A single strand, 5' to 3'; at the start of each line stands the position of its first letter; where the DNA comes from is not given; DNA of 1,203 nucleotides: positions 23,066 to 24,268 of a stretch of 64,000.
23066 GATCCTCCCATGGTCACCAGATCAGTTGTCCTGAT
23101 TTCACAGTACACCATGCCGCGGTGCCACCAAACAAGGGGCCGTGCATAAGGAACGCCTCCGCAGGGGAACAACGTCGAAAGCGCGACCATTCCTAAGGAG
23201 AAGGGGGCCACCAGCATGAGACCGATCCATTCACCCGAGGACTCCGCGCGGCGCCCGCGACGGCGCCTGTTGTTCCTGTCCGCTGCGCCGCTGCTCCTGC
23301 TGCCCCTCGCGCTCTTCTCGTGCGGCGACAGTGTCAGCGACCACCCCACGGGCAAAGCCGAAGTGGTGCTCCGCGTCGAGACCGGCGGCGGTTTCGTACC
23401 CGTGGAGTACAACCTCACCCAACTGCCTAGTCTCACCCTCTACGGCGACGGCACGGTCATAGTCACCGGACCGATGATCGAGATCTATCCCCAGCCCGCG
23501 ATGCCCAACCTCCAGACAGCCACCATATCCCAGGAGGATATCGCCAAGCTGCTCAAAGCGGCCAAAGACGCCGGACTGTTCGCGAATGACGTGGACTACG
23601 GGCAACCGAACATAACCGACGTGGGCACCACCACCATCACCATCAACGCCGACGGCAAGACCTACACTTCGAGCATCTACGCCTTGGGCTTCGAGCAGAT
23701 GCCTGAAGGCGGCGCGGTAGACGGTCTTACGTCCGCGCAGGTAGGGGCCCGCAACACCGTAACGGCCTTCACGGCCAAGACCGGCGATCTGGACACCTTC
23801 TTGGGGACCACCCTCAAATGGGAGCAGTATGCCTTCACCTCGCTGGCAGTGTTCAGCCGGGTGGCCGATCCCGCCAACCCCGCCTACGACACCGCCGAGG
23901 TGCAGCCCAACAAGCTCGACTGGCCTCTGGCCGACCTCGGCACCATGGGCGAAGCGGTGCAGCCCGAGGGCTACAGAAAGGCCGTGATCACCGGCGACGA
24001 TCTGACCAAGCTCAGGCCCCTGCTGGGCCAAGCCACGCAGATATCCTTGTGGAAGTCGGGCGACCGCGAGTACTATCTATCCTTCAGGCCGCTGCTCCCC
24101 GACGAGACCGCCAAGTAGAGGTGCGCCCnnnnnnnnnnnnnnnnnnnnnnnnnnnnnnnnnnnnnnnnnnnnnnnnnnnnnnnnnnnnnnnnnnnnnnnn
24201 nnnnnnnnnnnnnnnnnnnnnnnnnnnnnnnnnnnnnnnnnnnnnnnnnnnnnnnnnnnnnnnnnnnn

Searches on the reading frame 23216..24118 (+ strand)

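Call 72: search_protein_families(library=pfam, proteins=[L092:4633-5649:+, L090:15726-16160:+], max_evalue=0.01)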
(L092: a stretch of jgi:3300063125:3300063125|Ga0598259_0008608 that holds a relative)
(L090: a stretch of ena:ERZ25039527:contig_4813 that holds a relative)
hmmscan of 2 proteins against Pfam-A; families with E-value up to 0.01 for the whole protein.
L092:4633-5649:+ (338 aa): 1 family
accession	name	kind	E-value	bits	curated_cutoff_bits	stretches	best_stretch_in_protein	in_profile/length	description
PF00641.23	Zn_ribbon_RanBP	-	0.00013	21.6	27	1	3-29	3-29/30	Zn-finger in Ran binding protein and others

L090:15726-16160:+ (144 aa): 0 families
